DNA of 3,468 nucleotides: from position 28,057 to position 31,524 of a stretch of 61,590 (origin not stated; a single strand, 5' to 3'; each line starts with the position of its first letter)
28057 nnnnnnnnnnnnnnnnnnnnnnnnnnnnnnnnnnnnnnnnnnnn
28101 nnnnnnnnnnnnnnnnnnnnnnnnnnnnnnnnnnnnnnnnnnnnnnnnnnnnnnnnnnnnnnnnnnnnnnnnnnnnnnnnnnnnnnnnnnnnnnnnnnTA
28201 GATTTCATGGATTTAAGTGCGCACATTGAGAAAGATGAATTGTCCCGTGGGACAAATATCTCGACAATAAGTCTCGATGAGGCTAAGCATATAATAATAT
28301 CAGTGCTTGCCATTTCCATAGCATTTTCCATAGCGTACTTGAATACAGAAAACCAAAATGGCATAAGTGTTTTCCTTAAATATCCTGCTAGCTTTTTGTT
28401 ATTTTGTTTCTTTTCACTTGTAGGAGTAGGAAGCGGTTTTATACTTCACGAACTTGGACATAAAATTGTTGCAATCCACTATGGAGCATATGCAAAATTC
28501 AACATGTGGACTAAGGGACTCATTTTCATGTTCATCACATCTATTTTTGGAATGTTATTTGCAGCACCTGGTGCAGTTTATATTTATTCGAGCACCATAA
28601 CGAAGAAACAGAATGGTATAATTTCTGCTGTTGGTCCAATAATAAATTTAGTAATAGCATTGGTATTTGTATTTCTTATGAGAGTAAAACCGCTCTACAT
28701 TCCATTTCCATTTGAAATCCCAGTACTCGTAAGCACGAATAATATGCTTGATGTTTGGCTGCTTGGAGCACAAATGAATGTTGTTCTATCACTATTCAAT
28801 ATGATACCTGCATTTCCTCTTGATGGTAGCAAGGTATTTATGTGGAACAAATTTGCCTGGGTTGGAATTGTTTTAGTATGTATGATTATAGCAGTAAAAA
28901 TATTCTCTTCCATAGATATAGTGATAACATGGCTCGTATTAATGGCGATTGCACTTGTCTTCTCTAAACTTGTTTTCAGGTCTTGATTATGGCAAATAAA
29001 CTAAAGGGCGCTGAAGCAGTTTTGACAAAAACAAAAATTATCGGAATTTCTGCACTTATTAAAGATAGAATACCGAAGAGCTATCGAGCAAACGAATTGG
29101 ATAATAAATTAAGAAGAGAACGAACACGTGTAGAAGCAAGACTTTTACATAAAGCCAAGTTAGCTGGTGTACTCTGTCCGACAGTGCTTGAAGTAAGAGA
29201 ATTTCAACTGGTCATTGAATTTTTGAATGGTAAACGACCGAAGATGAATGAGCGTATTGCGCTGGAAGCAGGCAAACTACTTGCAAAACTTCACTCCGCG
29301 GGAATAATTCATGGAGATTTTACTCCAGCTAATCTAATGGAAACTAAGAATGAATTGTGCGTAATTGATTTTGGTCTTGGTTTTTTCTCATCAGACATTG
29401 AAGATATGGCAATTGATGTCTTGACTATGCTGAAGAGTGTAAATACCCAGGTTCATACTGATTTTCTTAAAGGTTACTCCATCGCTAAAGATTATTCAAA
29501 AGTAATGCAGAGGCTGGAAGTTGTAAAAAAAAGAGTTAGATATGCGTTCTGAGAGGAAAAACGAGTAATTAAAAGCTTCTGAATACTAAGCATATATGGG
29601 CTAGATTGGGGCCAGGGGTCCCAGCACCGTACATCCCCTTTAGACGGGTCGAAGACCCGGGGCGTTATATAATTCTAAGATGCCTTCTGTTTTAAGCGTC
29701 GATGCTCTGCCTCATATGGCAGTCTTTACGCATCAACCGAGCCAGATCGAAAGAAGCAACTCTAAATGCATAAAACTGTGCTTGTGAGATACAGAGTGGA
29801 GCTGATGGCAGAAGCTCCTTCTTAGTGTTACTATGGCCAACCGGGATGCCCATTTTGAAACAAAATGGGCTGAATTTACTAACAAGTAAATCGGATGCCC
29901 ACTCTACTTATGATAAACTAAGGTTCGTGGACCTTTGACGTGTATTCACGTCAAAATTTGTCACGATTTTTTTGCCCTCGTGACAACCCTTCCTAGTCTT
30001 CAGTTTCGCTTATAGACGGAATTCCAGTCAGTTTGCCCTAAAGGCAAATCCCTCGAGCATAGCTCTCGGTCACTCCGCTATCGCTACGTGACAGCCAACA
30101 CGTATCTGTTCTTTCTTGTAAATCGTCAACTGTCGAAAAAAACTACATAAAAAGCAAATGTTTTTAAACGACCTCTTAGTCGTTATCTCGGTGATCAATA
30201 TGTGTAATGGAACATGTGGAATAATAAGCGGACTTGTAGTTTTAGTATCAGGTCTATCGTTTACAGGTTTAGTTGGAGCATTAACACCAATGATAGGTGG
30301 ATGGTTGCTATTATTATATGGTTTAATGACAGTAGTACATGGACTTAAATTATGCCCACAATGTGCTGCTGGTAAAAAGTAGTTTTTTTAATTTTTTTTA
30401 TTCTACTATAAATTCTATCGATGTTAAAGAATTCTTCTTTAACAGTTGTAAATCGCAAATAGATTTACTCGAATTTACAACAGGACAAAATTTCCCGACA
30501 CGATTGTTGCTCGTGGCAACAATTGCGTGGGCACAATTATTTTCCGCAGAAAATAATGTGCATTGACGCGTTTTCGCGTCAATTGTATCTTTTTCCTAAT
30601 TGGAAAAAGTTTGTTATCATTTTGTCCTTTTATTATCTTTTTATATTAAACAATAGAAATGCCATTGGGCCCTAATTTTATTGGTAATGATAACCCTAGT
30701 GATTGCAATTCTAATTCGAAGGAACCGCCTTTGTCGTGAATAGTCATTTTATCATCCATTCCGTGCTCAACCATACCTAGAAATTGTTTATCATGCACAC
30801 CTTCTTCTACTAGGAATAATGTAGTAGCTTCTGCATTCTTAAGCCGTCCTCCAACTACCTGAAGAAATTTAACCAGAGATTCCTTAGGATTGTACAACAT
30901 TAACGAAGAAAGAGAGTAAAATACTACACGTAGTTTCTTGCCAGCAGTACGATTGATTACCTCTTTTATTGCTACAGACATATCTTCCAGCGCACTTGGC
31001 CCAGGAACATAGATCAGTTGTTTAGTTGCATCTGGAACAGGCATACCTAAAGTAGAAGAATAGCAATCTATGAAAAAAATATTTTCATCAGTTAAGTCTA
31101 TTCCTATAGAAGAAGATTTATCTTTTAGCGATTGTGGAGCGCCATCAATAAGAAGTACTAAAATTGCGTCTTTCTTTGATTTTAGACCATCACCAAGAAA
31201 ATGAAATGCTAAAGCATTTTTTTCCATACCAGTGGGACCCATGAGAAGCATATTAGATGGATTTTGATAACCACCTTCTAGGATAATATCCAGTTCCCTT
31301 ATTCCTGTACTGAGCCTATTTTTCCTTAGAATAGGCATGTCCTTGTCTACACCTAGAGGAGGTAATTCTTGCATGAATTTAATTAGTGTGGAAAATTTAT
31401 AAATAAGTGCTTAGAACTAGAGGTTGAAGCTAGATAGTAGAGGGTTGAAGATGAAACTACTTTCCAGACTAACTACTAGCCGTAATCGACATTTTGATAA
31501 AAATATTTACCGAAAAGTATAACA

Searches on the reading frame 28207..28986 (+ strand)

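Call 34: search_protein_families(library=pfam, proteins=[window:28207-28986:+], max_evalue=0.0001)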
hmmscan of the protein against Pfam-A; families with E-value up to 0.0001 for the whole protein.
window:28207-28986:+ (259 aa): 1 family
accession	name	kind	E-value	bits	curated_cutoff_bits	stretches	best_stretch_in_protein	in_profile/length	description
PF02163.28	Peptidase_M50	-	6.2e-09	35.9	27.2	1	71-211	3-190/221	Peptidase family M50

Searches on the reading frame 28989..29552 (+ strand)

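Call 29: search_protein_families(library=pfam, proteins=[window:28989-29552:+], max_evalue=0.001)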
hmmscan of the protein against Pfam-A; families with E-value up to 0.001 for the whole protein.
window:28989-29552:+ (187 aa): 4 families
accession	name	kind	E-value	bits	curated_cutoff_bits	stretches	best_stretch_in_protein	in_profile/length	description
PF01636.29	APH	-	5.3e-08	33.3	23.2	1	105-166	169-228/239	Phosphotransferase enzyme family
PF01163.29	RIO1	-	7.5e-08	32.7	22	1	38-129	47-149/187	RIO domain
PF00069.31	Pkinase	-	6.1e-05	23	31.7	1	89-131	102-145/263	Protein kinase domain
PF06293.20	Kdo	-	0.00021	21.2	21.3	0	84-128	117-166/207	Lipopolysaccharide kinase (Kdo/WaaP) family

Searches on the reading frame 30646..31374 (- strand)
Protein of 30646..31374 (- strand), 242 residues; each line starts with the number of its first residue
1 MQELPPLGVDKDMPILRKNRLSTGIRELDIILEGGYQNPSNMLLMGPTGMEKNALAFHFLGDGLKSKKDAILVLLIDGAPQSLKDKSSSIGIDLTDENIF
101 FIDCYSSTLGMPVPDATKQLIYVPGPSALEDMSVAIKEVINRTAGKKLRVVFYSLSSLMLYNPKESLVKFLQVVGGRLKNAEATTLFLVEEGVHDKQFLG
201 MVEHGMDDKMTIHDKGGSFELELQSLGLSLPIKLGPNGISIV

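Call 34: search_protein_families(library=pfam, proteins=[window:30646-31374:-], max_evalue=0.0001)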
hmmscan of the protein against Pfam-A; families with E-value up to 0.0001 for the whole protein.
window:30646-31374:- (242 aa): 3 families
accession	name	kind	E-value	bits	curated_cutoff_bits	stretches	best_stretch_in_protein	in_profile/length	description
PF06745.19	ATPase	-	2e-14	54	26.6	1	22-200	2-173/231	KaiC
PF24336.1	DUF7504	-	6.1e-13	50.1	27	1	40-207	2-174/179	Family of unknown function (DUF7504)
PF23365.1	DUF7090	-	1.2e-07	32.1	27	1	43-214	21-184/192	Family of unknown function (DUF7090)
